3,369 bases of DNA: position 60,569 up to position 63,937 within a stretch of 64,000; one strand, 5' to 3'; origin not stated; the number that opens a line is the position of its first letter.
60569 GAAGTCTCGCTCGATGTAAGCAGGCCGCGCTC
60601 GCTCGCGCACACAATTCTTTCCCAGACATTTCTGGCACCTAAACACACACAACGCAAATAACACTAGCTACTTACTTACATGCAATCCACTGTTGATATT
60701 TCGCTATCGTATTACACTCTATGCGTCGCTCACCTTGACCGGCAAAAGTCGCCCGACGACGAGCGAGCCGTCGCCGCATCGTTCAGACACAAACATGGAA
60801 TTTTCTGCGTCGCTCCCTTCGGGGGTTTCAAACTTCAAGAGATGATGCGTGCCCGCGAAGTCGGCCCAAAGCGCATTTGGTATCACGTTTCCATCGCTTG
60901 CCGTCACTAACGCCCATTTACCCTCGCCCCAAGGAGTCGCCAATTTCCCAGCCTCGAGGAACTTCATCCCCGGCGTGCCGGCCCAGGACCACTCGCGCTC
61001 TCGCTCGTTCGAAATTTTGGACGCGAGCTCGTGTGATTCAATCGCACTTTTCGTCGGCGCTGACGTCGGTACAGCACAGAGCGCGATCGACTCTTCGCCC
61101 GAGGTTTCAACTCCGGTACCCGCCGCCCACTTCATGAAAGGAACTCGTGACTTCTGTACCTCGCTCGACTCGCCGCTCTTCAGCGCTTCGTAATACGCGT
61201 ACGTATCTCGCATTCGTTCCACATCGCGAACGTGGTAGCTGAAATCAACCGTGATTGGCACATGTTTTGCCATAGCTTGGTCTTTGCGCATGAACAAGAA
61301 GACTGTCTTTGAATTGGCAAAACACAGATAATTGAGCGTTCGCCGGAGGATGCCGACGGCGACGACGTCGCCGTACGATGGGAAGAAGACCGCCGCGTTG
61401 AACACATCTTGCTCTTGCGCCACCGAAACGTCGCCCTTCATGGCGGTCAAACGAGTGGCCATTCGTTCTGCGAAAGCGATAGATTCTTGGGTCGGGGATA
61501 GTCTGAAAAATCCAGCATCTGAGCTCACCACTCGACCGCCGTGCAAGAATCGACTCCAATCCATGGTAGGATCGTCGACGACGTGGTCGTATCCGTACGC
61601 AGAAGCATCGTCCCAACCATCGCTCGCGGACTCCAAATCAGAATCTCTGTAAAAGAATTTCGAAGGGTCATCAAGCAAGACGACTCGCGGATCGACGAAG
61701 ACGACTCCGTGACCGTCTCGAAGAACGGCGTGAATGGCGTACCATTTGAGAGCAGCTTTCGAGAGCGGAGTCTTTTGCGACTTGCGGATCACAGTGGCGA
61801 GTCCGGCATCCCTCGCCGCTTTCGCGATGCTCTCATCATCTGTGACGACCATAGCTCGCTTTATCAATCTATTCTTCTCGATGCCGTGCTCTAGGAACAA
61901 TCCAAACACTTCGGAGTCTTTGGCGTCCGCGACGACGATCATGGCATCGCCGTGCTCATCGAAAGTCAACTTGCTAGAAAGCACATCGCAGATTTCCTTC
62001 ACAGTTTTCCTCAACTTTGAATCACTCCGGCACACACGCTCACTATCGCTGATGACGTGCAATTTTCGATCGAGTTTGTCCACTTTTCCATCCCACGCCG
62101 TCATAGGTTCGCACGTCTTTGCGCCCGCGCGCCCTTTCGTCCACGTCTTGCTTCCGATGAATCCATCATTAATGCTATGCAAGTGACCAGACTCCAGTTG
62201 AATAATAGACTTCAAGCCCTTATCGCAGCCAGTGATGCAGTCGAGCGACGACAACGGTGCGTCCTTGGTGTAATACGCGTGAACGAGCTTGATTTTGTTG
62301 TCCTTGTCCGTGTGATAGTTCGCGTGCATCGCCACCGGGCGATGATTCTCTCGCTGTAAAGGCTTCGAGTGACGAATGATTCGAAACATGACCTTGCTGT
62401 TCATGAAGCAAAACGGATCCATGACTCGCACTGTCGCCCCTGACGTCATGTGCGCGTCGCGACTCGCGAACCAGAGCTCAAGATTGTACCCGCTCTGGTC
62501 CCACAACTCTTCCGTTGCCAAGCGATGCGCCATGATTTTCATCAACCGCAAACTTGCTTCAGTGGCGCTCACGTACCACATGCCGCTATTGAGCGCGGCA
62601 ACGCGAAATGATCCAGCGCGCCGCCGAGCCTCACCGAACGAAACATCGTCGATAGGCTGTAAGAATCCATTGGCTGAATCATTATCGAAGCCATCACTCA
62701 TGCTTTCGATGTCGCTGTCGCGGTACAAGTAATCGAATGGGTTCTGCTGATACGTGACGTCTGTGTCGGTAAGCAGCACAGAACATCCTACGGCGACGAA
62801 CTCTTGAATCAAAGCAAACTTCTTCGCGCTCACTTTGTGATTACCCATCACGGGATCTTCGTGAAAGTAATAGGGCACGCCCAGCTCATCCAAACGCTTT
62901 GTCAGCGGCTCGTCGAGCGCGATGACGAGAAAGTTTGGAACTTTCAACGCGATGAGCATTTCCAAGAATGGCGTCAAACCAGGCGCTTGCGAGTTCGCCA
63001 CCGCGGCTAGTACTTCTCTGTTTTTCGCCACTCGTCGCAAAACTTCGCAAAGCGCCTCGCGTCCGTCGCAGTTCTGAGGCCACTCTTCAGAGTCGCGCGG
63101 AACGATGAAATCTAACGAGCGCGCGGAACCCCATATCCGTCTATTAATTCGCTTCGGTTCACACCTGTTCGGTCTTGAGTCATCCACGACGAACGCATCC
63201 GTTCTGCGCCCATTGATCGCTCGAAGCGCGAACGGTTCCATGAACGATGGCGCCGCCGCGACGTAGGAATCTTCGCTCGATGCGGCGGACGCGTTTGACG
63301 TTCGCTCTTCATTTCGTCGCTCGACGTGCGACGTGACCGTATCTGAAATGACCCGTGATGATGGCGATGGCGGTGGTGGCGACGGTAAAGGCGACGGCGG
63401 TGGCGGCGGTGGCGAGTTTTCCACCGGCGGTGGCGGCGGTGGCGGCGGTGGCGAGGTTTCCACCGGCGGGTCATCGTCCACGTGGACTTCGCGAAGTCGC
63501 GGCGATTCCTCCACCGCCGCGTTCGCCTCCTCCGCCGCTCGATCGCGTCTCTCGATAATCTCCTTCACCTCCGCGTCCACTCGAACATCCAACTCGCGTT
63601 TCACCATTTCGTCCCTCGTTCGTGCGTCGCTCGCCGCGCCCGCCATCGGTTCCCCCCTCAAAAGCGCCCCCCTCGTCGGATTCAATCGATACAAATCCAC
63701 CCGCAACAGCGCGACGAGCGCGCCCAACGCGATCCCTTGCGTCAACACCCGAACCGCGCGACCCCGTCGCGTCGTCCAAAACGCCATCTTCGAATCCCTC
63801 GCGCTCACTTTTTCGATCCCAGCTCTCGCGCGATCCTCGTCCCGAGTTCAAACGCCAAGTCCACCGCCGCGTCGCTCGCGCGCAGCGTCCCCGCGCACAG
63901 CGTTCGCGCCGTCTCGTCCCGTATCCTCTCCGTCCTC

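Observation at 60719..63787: Tandem two-domain GT77 glycosyltransferase whose stem carries extensin-like Ser-Pro4-8 repeats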

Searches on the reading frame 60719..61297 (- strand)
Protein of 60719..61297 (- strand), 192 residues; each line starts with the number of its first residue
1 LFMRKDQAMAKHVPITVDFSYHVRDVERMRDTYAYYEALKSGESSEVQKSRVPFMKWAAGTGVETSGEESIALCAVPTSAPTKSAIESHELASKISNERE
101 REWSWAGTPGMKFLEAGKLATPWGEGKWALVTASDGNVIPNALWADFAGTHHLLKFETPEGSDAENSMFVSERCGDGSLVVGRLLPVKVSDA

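Call 7: search_protein_families(library=pfam, proteins=[window:60719-61297:-], max_evalue=1)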
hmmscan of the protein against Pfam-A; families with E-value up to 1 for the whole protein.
window:60719-61297:- (192 aa): 1 family
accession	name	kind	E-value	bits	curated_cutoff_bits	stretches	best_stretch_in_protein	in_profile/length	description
PF25369.1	SH3_VIII-1_N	-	0.15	11.9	27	0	53-71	8-26/45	Myosin-1-like, N-terminal SH3 domain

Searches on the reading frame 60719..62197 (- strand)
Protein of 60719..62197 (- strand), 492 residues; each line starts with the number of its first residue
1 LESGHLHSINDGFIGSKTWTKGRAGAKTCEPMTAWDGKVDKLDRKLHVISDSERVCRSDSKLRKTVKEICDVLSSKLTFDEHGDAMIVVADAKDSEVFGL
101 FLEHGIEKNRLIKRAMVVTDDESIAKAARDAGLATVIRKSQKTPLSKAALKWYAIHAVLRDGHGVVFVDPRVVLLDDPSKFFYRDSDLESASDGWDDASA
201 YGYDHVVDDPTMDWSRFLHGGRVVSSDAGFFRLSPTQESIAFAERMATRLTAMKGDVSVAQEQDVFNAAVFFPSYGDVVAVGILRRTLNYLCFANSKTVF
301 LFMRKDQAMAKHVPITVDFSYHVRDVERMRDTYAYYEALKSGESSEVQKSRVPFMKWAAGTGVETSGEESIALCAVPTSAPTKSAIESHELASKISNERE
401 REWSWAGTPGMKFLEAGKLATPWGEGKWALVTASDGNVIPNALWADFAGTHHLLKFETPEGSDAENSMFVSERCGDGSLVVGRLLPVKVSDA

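Call 7: search_protein_families(library=pfam, proteins=[window:60719-62197:-], max_evalue=1)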
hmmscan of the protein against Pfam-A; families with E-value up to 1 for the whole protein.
window:60719-62197:- (492 aa): 1 family
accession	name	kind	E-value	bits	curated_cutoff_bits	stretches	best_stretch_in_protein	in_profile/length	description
PF03407.22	Nucleotid_trans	-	5e-16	59.7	22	1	148-325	52-201/208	Nucleotide-diphospho-sugar transferase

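Call 28: find_homologous_proteins(query=window:60719-62032:-, max_evalue=0.001)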
Query window:60719-62032:- (437 aa): 18 proteins with E <= 0.001 among 8000 candidates.
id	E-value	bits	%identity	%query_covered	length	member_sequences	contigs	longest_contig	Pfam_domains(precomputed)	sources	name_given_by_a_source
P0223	1.2e-96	342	41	92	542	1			PF03407.23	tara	tara:strand:- start:689 stop:2317 length:1629 start_codon:yes stop_codon:yes gene_type:complete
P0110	2.7e-90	321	83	37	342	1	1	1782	PF03407.23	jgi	jgi:rRNA-processing protein FCF1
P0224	1.3e-88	316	57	56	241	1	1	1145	-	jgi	jgi:hypothetical protein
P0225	3.0e-86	308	44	73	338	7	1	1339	-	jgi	jgi:hypothetical protein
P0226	5.8e-84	301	43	73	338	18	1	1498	-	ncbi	-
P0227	9.7e-78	280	37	96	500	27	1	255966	PF03407.23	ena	-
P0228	6.9e-75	271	36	97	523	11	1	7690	PF03407.23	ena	-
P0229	1.8e-72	263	38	92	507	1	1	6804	PF03407.23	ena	-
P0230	1.7e-66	243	40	74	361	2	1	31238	-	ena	-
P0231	3.7e-57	212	44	58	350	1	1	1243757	PF03407.23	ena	-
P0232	1.1e-54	204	45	54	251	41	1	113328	-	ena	-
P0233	5.7e-54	202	38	50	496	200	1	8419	PF03407.23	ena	-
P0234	4.8e-50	189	38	65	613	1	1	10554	-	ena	-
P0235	5.2e-48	182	38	46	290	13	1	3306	PF03407.23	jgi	jgi:hypothetical protein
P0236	5.9e-46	175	45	46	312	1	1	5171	-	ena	-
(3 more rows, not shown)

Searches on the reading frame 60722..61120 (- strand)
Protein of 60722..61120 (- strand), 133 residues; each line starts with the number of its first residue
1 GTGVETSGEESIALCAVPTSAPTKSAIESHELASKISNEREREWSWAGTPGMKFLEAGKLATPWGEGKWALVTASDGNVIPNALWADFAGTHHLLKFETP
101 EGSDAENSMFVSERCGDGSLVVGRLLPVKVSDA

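Call 41: predict_structure(alignment_id=A3)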
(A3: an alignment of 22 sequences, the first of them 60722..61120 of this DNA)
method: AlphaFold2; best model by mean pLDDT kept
length: 133 residues; sequences in the alignment: 22
mean_pLDDT: 90.9   pTM: 0.84
mean pLDDT of the five models: 90.9, 89.5, 89.1, 88.5, 87.8
residues with pLDDT >= 90: 104; 70-90: 19; 50-70: 5; < 50: 5
segments of 3 or more residues with pLDDT < 50: 1-5
pLDDT, mean of each block of 10 residues (from residue 1): 56 88 95 90 95 96 97 93 97 97 95 96 93 69
secondary structure, 60 per line:
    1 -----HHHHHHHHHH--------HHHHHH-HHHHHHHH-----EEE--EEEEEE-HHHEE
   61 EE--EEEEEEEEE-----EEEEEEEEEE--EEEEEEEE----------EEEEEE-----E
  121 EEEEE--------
elements in order: H6-15 H24-29 H31-38 E44-46 E49-54 E59-62 E65-73 E79-88 E91-98 E109-114 E120-125

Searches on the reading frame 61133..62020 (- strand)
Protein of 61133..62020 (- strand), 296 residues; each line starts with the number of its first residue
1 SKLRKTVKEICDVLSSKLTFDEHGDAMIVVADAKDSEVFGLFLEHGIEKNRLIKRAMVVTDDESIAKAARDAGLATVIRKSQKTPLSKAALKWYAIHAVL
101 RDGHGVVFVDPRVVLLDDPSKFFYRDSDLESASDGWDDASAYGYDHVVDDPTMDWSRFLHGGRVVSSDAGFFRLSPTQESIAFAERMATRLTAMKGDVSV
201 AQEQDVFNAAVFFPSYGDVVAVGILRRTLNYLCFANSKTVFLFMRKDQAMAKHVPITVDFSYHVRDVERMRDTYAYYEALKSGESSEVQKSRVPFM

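Call 53: search_protein_representatives(alignment_id=A4)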
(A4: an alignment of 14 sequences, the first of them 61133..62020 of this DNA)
Query: 14 sequences, 288 profile positions. Proteins with E-value up to 0.001 (for the whole library): 1027; up to 1e-10: 474; up to 1e-30: 130. The best 150 are listed.
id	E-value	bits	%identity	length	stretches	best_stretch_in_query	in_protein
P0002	7.7e-174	593.2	-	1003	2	2-287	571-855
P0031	5.0e-148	508.5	-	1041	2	4-285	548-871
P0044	1.7e-132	457.5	-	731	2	19-286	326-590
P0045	2.3e-130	450.5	-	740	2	10-281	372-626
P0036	3.7e-129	446.5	-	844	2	8-282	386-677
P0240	1.0e-127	441.8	-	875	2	11-281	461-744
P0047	1.8e-122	424.6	-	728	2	50-287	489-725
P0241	1.0e-111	389.3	-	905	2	26-285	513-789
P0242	5.7e-109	380.3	-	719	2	24-285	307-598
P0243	6.0e-109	380.2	-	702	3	6-280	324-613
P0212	5.1e-103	360.8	-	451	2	6-285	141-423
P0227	2.8e-98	345.2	-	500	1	6-283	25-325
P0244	1.3e-92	326.6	-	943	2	8-282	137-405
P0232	1.6e-89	316.4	-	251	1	22-247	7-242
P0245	1.3e-83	297.0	-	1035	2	10-283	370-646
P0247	3.6e-80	285.8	-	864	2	6-285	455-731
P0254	9.7e-64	231.8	-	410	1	23-284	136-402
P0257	6.8e-60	219.2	-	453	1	6-280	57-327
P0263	1.3e-57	211.7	-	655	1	21-285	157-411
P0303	6.6e-42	160.2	-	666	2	10-242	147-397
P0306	1.5e-41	159.0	-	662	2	53-272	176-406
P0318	3.5e-38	147.9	-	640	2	10-240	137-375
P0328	9.4e-36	140.0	-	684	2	19-263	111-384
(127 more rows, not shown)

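Call 55: list_cluster_members(proteins=[P0318, P0303, P0306, P0328, P0263, P0254, P0257, P0247, P0244, P0240])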
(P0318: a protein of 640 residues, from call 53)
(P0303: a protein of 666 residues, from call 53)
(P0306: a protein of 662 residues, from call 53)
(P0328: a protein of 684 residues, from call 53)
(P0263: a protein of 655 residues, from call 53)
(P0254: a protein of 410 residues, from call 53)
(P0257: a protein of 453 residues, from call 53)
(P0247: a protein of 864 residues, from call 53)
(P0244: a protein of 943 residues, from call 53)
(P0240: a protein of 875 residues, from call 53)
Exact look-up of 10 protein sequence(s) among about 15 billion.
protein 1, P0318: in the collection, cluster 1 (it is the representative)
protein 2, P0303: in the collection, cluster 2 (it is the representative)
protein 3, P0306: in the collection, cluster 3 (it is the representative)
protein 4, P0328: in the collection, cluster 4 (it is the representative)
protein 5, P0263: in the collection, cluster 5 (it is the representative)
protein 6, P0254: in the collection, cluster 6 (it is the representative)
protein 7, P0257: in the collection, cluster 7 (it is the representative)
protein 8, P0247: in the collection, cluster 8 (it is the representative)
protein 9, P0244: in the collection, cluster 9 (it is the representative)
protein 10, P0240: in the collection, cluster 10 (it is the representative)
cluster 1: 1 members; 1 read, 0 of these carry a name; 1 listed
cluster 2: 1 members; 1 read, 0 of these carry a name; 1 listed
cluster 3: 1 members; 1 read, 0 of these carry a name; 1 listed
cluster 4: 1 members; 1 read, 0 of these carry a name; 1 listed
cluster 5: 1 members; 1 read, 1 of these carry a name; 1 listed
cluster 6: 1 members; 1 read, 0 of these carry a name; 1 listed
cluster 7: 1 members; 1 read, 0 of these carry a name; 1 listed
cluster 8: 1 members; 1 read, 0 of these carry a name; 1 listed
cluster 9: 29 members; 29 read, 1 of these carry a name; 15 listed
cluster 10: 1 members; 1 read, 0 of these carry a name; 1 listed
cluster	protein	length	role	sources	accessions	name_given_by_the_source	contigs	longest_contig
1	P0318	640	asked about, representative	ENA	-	-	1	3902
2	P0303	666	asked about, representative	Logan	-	-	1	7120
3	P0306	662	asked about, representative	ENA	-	-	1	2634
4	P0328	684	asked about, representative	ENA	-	-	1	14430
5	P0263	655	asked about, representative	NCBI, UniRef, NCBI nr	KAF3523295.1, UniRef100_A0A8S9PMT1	hypothetical protein F2Q69_00050288 [Brassica cretica] | Glycosyltransferase n=1 Tax=Brassica cretica TaxID=69181 RepID=A0A8S9PMT1_BRACR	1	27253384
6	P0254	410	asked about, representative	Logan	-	-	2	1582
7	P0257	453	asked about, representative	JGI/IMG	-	-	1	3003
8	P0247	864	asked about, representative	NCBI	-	-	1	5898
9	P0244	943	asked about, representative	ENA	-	-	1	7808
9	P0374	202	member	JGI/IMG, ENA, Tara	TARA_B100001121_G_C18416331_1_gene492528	strand:- start:43 stop:651 length:609 start_codon:yes stop_codon:yes gene_type:complete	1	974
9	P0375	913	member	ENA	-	-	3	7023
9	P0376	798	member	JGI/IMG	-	-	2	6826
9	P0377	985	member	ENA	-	-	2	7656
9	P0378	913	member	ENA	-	-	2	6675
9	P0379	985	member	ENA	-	-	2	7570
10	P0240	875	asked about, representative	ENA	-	-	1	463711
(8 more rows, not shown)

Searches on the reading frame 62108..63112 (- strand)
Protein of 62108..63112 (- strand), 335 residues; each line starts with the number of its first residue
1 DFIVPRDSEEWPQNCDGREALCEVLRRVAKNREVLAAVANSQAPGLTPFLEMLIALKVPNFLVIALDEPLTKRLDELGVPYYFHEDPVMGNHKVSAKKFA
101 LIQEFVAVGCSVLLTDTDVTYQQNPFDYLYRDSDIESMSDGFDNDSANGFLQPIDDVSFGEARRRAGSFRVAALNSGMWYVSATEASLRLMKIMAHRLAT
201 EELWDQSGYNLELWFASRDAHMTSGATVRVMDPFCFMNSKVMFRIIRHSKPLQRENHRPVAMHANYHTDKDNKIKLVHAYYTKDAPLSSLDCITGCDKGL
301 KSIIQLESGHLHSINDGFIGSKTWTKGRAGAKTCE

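Call 25: find_homologous_proteins(query=window:62108-63112:-, max_evalue=0.00001)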
Query window:62108-63112:- (335 aa): 125 proteins with E <= 0.00001 among 2930 candidates; the best 120 are listed.
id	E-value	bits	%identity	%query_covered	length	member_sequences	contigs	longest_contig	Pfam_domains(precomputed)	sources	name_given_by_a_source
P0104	6.4e-130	451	62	98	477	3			PF03407.23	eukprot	eukprot:CAMPEP_0181373772 /NCGR_PEP_ID=MMETSP1106-20121128/15591_1 /TAXON_ID=81844 /ORGANISM="Manton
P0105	2.9e-119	416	56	99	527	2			PF03407.23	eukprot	eukprot:gene5086-6190_t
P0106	7.6e-108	379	59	89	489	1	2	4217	PF03407.23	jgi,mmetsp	mmetsp:Transcript_10601/g.38968 ORF Transcript_10601/g.38968 Transcript_10601/m.38968 type:complete 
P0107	8.8e-106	372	64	81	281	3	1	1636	PF03407.23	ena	-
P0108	1.6e-104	368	57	90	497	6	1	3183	PF03407.23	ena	-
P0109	2.2e-103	364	55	95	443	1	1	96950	PF03407.23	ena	-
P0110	5.2e-102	360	92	46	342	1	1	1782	PF03407.23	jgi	jgi:rRNA-processing protein FCF1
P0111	2.0e-96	341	58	82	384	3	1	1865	PF03407.23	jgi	jgi:hypothetical protein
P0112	8.7e-96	339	59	75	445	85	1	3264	PF03407.23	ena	-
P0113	1.0e-95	339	59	75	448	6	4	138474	PF03407.23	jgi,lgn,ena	-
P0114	1.6e-95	338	59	75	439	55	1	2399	PF03407.23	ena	-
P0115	3.8e-95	337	59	75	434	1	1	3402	PF03407.23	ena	-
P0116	7.0e-92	326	56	80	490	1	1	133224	PF03407.23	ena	-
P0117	8.4e-89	316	60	70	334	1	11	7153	PF03407.23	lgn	-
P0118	4.9e-88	314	54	74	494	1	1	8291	PF03407.23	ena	-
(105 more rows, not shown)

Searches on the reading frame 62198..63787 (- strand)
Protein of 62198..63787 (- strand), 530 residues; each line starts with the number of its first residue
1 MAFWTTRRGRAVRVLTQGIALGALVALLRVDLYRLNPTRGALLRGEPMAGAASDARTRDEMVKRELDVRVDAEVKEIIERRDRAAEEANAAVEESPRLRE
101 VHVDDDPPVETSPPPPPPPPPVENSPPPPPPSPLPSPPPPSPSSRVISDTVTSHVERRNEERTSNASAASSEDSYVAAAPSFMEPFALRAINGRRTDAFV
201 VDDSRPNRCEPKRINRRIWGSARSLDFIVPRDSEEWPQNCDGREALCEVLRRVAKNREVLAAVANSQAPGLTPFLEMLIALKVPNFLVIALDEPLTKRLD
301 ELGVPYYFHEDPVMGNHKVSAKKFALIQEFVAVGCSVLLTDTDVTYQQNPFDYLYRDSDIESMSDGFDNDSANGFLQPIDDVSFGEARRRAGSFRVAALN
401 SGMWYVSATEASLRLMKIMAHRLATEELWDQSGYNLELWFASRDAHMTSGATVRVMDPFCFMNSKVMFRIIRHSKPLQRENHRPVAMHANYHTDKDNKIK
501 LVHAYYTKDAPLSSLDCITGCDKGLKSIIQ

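Call 7: search_protein_families(library=pfam, proteins=[window:62198-63787:-], max_evalue=1)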
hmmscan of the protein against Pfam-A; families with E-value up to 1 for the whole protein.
window:62198-63787:- (530 aa): 1 family
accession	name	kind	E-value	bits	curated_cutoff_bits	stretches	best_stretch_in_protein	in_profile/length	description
PF03407.22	Nucleotid_trans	-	1e-47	163.2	22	1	282-501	2-207/208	Nucleotide-diphospho-sugar transferase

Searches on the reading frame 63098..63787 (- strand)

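Call 7: search_protein_families(library=pfam, proteins=[window:63098-63787:-], max_evalue=1)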
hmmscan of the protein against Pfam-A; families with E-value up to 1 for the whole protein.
window:63098-63787:- (230 aa): 1 family
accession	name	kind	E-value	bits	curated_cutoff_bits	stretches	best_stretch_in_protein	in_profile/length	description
PF05308.16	Mito_fiss_reg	-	0.43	11.2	26.3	0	102-184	152-233/244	Mitochondrial fission regulator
